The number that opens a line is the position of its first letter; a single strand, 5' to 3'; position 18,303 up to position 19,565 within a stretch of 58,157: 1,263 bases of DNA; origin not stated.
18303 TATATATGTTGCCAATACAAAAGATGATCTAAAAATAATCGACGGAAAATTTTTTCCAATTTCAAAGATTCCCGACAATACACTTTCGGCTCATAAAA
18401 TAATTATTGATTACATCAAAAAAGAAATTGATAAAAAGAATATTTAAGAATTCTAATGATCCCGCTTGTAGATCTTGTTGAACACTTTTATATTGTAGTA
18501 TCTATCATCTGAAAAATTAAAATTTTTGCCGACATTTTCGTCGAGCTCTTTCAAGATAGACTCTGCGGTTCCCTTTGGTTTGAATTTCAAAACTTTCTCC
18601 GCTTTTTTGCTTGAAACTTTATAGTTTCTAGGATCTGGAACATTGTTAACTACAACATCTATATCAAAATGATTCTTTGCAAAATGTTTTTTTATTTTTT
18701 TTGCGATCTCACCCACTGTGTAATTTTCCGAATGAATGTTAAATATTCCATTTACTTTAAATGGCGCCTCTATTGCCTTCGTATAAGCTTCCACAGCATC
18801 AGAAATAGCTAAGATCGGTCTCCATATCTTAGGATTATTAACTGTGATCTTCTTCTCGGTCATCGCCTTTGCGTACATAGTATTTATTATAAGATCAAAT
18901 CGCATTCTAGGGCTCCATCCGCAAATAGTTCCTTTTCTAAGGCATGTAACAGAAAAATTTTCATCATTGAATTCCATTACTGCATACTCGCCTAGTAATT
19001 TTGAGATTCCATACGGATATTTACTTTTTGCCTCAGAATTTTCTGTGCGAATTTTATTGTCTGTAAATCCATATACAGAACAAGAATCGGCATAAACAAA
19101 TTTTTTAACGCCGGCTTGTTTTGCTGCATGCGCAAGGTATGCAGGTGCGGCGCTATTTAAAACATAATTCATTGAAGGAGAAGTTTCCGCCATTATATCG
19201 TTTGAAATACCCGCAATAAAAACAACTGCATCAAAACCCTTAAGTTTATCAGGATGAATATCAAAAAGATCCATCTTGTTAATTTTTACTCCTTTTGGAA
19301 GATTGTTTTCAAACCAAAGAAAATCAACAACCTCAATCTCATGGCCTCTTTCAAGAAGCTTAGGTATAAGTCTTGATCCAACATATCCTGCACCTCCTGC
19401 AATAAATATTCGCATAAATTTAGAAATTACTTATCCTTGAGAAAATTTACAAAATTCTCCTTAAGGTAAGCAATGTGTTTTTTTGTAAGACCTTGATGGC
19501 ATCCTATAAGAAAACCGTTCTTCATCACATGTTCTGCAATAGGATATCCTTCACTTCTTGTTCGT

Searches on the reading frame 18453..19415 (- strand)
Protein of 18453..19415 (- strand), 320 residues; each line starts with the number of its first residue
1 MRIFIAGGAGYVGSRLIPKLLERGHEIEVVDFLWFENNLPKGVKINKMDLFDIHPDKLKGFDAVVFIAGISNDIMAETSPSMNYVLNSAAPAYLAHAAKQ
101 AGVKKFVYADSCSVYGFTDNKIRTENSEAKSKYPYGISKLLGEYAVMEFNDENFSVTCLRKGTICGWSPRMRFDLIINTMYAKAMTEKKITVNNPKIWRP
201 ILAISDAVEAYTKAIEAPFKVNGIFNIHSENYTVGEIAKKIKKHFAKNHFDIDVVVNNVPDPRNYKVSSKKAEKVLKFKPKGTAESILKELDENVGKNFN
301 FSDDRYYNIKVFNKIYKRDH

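Call 63: search_protein_families(library=pfam, proteins=[window:18453-19415:-], max_evalue=0.0001)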
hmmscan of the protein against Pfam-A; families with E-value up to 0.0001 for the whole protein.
window:18453-19415:- (320 aa): 7 families
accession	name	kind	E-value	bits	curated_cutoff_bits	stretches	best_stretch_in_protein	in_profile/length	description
PF01370.27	Epimerase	-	4.8e-30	105.2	20.9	1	3-227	1-239/240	NAD dependent epimerase/dehydratase family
PF16363.11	GDP_Man_Dehyd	-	1.1e-14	55.1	27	1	4-290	1-331/332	GDP-mannose 4,6 dehydratase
PF04321.23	RmlD_sub_bind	-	1e-13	51.4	27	1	1-282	1-273/287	RmlD substrate binding domain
PF01073.25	3Beta_HSD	-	4.7e-12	46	22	1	5-180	2-197/280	3-beta hydroxysteroid dehydrogenase/isomerase family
PF13460.12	NAD_binding_10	-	6.2e-08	33.1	27.2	1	7-127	1-114/184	NAD(P)H-binding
PF02719.21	Polysacc_synt_2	-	2.5e-06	27.4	20.2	0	61-247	78-249/293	Polysaccharide biosynthesis protein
PF07993.18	NAD_binding_4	-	1.1e-05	25.1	20.1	0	123-169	165-211/258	Male sterility protein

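Call 75: search_solved_structures(query=window:18453-19412:-, max_evalue=1e-8)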
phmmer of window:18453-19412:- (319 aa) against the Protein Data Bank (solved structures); distinct sequences matched with E-value up to 1e-8: 23.
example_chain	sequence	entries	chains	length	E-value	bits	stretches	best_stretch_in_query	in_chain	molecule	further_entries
6vo6_A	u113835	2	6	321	2.8e-25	92.6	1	2-291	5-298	Putative sugar-nucleotide epimerase/dehydratease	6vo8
3aw9_A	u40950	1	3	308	1.3e-15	60.9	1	1-227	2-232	NAD-dependent epimerase/dehydratase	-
3icp_A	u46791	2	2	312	6.3e-15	58.6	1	1-227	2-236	NAD-dependent epimerase/dehydratase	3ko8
6wjb_A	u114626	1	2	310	6.4e-15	58.5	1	1-225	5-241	NAD-dependent epimerase/dehydratase family protein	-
6wj9_A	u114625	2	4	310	6e-14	55.3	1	1-225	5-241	NAD-dependent epimerase/dehydratase family protein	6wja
2p5u_A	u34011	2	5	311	7.2e-13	51.8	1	1-239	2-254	UDP-glucose 4-epimerase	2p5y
7k3p_A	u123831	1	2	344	1e-12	51.3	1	1-152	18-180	UDP-glucose 4-epimerase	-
3ehe_A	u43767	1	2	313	5.8e-12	48.8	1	2-232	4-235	UDP-glucose 4-epimerase (GalE-1)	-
8rdg_A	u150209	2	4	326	9.1e-12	48.2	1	1-244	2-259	SDR family NAD(P)-dependent oxidoreductase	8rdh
8vr2_A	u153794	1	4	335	1.9e-11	47.1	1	1-228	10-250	NAD-dependent epimerase/dehydratase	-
8rdi_A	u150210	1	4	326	2.7e-11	46.6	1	1-242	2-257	SDR family NAD(P)-dependent oxidoreductase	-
2yy7_A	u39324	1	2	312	3.5e-11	46.2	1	2-246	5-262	L-threonine dehydrogenase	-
6kv9_A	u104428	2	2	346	7.6e-11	45.1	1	2-228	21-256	MoeE5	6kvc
6zl6_A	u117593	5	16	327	3.4e-10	43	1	2-281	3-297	Epimerase domain-containing protein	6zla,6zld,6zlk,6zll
5z75_A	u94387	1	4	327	9.3e-10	41.6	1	2-246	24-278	Artificial L-threonine 3-dehydrogenase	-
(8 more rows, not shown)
